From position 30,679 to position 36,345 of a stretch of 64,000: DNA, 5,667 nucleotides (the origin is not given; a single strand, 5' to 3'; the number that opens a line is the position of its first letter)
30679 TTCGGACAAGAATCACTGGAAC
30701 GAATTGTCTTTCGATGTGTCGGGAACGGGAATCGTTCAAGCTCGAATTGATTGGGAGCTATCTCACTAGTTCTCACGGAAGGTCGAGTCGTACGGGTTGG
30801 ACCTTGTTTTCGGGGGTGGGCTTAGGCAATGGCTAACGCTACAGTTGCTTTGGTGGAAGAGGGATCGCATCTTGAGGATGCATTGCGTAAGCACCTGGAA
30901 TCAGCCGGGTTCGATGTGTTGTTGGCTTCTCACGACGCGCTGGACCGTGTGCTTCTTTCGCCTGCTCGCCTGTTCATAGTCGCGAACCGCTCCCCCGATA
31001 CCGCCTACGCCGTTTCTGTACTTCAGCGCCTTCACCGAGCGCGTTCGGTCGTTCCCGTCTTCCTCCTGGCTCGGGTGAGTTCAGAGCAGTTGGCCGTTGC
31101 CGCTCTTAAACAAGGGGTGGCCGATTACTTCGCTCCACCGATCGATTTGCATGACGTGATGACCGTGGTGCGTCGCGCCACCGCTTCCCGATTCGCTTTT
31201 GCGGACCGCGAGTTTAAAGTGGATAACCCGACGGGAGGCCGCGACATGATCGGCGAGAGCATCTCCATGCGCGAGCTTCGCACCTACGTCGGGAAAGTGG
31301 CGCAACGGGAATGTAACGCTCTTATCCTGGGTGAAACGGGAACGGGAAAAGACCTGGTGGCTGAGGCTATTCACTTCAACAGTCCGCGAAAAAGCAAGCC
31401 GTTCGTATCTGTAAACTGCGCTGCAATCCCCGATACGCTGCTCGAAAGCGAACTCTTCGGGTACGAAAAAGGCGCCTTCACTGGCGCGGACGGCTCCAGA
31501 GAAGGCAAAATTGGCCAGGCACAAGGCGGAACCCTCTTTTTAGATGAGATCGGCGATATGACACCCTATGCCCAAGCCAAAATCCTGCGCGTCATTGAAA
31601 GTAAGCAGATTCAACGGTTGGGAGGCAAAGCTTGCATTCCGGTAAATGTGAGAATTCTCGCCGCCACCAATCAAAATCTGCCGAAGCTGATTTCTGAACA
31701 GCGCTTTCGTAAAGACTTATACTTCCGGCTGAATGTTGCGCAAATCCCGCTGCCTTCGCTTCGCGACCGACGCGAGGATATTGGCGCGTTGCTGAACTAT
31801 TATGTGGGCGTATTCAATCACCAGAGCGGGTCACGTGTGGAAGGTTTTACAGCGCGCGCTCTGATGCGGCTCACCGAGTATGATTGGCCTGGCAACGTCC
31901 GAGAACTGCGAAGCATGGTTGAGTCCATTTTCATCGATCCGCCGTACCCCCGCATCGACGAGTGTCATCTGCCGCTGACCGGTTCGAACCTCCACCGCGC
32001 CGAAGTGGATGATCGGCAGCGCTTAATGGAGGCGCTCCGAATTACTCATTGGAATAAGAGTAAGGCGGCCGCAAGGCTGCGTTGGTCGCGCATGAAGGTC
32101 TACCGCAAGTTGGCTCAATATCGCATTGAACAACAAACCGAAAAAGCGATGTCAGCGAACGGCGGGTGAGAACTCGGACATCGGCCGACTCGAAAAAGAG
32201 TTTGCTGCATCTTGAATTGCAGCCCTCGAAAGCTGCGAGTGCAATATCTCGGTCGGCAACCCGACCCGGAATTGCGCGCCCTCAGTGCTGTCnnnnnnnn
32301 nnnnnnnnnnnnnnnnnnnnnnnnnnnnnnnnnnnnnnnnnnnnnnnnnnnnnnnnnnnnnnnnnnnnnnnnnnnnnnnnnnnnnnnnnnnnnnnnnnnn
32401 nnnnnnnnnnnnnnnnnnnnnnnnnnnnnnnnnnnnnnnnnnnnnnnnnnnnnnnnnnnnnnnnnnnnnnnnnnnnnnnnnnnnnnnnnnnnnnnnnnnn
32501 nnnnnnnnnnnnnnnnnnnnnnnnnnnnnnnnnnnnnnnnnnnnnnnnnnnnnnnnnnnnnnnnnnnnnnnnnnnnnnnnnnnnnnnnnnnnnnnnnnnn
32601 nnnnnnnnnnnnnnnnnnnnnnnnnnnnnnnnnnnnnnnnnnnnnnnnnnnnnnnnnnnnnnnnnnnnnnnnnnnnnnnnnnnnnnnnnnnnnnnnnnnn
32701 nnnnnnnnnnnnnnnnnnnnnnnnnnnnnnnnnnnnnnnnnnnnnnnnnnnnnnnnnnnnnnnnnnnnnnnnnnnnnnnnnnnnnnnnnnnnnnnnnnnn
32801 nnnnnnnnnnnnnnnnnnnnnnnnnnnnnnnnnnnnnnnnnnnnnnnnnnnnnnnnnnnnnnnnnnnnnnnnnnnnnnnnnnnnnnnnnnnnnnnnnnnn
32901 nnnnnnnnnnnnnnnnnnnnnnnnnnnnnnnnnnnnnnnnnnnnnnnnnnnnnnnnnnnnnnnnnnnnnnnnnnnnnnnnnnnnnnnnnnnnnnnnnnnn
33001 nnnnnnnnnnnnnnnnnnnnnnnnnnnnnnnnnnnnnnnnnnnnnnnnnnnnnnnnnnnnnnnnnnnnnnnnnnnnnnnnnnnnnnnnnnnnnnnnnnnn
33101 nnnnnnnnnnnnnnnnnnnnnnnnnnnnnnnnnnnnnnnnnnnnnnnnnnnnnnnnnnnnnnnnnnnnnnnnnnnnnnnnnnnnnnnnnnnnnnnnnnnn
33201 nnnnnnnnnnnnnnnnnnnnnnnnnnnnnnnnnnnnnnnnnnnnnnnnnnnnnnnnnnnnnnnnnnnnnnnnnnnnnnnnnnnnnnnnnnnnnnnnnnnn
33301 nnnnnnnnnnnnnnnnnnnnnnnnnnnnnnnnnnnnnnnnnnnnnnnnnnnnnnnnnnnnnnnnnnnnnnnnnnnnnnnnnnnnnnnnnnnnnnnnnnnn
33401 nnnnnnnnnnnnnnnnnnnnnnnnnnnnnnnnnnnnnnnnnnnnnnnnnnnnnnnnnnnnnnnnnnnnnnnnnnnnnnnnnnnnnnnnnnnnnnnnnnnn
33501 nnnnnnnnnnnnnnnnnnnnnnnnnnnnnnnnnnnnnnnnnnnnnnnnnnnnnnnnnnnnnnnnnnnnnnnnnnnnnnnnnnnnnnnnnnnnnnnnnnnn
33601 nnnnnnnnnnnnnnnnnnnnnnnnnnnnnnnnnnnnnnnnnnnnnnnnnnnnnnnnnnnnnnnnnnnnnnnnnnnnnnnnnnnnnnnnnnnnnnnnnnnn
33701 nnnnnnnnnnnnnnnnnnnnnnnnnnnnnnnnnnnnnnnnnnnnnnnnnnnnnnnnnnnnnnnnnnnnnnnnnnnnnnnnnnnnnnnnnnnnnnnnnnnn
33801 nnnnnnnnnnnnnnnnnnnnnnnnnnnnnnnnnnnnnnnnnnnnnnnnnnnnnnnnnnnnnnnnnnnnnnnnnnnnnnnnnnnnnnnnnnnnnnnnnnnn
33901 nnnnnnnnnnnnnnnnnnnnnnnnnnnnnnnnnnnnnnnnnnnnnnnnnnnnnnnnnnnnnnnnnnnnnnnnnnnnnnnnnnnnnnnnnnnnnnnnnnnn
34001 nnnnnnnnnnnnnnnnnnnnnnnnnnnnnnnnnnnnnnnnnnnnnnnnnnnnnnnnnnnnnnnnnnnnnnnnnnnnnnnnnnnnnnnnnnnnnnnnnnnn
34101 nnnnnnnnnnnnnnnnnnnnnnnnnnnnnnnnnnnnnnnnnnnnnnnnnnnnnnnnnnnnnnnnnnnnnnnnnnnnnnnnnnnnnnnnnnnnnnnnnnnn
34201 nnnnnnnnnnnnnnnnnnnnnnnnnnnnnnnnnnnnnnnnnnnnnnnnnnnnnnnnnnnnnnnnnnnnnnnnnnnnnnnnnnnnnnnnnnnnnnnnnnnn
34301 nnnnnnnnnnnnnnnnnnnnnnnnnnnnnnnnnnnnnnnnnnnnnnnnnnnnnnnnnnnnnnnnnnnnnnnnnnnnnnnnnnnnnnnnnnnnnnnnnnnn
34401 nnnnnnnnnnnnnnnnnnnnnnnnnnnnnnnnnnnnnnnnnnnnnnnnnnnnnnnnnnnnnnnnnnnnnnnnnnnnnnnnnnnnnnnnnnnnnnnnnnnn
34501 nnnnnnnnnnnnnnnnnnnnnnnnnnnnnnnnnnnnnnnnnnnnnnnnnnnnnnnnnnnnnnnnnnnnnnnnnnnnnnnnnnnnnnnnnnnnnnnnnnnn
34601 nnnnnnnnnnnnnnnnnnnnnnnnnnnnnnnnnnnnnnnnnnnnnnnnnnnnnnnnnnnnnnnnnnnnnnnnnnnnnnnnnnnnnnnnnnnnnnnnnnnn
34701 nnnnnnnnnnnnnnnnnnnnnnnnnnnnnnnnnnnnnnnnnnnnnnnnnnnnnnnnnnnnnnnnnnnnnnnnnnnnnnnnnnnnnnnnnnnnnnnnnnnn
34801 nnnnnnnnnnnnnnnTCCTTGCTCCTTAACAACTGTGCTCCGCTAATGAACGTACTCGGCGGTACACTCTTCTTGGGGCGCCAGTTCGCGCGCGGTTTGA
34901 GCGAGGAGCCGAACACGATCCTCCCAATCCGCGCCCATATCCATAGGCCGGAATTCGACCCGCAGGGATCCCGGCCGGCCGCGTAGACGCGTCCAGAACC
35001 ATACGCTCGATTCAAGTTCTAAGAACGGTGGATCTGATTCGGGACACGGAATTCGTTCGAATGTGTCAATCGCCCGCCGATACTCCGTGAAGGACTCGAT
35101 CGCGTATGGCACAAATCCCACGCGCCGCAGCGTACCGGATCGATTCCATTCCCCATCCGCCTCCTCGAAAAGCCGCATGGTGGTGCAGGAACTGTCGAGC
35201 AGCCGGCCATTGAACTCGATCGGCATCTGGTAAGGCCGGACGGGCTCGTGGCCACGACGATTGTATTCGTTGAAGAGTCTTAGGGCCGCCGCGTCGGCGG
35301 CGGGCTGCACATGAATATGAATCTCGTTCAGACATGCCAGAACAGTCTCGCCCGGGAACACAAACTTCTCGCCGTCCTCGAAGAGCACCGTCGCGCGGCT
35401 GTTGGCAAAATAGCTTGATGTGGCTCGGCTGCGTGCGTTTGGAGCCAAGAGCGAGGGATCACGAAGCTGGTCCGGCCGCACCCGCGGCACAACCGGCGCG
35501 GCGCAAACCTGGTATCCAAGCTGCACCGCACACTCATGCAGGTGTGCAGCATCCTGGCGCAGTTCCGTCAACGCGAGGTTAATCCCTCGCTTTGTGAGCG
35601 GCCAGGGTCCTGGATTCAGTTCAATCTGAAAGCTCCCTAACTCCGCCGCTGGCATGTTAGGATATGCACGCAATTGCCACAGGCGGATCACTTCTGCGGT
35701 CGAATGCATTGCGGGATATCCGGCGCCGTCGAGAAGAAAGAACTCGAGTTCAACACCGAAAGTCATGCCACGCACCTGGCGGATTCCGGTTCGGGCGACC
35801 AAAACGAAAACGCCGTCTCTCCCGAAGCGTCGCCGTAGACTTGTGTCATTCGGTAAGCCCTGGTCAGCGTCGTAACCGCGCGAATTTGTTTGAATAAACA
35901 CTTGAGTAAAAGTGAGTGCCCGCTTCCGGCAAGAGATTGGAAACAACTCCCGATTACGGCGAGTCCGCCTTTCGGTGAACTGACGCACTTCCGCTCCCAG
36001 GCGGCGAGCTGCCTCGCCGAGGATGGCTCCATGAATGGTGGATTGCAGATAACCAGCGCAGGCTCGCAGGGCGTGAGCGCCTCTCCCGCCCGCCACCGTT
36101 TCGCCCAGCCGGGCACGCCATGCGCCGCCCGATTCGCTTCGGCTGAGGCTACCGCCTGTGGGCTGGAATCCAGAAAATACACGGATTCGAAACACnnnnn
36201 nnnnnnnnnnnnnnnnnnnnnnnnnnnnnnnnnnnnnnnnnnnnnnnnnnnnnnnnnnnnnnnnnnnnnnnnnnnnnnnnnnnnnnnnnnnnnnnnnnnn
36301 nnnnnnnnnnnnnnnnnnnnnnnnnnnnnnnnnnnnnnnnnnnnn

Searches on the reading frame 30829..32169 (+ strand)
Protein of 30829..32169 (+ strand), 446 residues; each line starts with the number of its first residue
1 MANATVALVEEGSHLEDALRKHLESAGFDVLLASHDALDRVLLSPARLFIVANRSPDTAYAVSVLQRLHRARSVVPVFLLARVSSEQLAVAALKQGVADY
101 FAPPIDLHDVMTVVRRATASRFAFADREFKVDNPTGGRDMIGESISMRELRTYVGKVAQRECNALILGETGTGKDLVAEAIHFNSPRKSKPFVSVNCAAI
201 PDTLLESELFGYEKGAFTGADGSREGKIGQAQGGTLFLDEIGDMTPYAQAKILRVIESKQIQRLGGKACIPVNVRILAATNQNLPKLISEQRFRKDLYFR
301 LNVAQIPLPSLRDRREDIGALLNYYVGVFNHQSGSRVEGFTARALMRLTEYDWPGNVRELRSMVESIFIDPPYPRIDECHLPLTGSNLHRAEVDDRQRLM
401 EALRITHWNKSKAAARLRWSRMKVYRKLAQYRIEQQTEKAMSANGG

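Call 6: search_protein_families(library=pfam, proteins=[window:30829-32169:+], max_evalue=0.01)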
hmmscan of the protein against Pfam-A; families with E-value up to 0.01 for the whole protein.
window:30829-32169:+ (446 aa): 10 families
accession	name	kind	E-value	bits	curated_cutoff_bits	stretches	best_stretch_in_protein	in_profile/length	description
PF00158.32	Sigma54_activat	-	5.6e-68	228.3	20.2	1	140-306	1-167/168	Sigma-54 interaction domain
PF14532.12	Sigma54_activ_2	-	2.8e-19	70.2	25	1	141-311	1-138/138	Sigma-54 interaction domain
PF25601.1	AAA_lid_14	-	3.4e-18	65.7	27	1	312-385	1-74/87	AAA+ ATPase lid domain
PF02954.25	HTH_8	-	1.3e-09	38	22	1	396-431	7-42/42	Bacterial regulatory protein, Fis family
PF01078.27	Mg_chelatase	-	1.8e-05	24.6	20.3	1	219-282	93-158/207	Magnesium chelatase, subunit ChlI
PF07724.20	AAA_2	-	6.8e-05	23.4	27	1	161-293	3-136/166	AAA domain (Cdc48 subfamily)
PF07728.20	AAA_5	-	0.00047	20.6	22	1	164-283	2-124/139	AAA domain (dynein-related subfamily)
PF00004.35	AAA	-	0.00074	20.4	21.2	1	165-300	2-130/131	ATPase family associated with various cellular activities (AAA)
PF00072.30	Response_reg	-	0.0011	19.5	30.2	1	6-114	1-110/111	Response regulator receiver domain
PF00493.29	MCM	-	0.0047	16.5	23.3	0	161-295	57-186/224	MCM P-loop domain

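Call 7: search_protein_families(library=ncbifam, proteins=[window:30829-32169:+], max_evalue=0.01)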
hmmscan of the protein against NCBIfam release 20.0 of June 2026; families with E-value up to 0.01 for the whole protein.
window:30829-32169:+ (446 aa): 48 families (the best 25 are shown)
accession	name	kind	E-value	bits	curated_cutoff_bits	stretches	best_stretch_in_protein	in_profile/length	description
TIGR01818.1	ntrC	equivalog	5.1e-100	335.4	558.6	1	17-367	12-363/463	nitrogen regulation protein NR(I)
TIGR02915.1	PEP_resp_reg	equivalog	5.9e-93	312.1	502.6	1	55-433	51-444/445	PEP-CTERM-box response regulator transcription factor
TIGR01817.1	nifA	equivalog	1.2e-92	311.4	528.85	1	137-365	195-422/534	nif-specific transcriptional activator NifA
NF008469.0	PRK11361.1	equivalog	2.1e-90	303.7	714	1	5-367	6-372/461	acetoacetate metabolism transcriptional regulator AtoC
NF007689.0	PRK10365.1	equivalog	2e-88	297.1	760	1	20-427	22-438/441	sigma-54-dependent response regulator transcription factor ZraR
NF041552.1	TF_PrdR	equivalog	2.2e-87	293.7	795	1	120-431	249-576/577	sigma-54 dependent transcriptional regulator PrdR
NF008176.1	PRK10923.1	equivalog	7.3e-86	288.6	620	1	3-363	3-363/469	nitrogen regulation protein NR(I)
NF003451.0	PRK05022.1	equivalog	1.6e-85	287.8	476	1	132-368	184-420/512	nitric oxide reductase transcriptional regulator NorR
NF038308.1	RNA_repair_RtcR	equivalog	8.5e-82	275.7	650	1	138-422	180-468/530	RNA repair transcriptional activator RtcR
NF051870.1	NAssimRespRegNtrX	equivalog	1.9e-79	267.7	600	1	14-370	12-367/452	nitrogen assimilation response regulator NtrX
NF011695.0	PRK15115.1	equivalog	1.1e-78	265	763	1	3-435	6-440/445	two-component system response regulator GlrR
TIGR02974.1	phageshock_pspF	equivalog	1e-77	261.6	443.55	1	140-366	1-228/336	phage shock protein operon transcriptional activator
TIGR02329.1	propionate_PrpR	equivalog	7.1e-77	259.2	499.2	1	109-369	181-448/526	propionate catabolism operon regulatory protein PrpR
NF050807.1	TransRegFlbDCaul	equivalog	4.8e-76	256.4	750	1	64-366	60-346/454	sigma-54-dependent transcriptional regulator FlbD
NF041946.1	LuxO_transreg_Vib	equivalog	9.5e-76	255.4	800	1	19-369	12-364/463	quorum-sensing sigma-54 dependent transcriptional regulator LuxO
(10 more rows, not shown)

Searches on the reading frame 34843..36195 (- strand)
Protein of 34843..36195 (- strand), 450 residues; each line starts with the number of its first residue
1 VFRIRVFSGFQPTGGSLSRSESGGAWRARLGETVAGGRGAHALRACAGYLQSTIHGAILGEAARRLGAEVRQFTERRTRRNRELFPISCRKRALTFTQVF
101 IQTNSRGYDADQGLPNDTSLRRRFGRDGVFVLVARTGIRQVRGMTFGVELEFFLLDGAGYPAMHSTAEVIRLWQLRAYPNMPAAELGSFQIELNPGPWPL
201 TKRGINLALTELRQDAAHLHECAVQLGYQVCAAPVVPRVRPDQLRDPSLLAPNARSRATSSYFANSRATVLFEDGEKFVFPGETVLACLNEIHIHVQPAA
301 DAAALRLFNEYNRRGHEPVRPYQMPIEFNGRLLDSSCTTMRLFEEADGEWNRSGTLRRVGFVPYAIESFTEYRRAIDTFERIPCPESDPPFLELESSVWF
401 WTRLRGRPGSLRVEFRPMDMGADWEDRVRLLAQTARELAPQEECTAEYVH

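Call 6: search_protein_families(library=pfam, proteins=[window:34843-36195:-], max_evalue=0.01)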
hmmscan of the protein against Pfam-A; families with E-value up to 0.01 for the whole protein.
window:34843-36195:- (450 aa): 1 family
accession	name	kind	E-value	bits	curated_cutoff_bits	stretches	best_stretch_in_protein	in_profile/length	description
PF04107.18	GCS2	-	9.8e-05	22.3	21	1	146-265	1-113/291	Glutamate-cysteine ligase family 2(GCS2)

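Call 7: search_protein_families(library=ncbifam, proteins=[window:34843-36195:-], max_evalue=0.01)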
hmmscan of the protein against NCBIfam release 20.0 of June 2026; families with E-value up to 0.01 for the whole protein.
window:34843-36195:- (450 aa): 1 family
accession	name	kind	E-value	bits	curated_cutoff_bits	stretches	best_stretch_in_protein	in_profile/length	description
TIGR02050.1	gshA_cyan_rel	subfamily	5.8e-06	25.9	176.4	1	145-238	1-90/287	YbdK family carboxylate-amine ligase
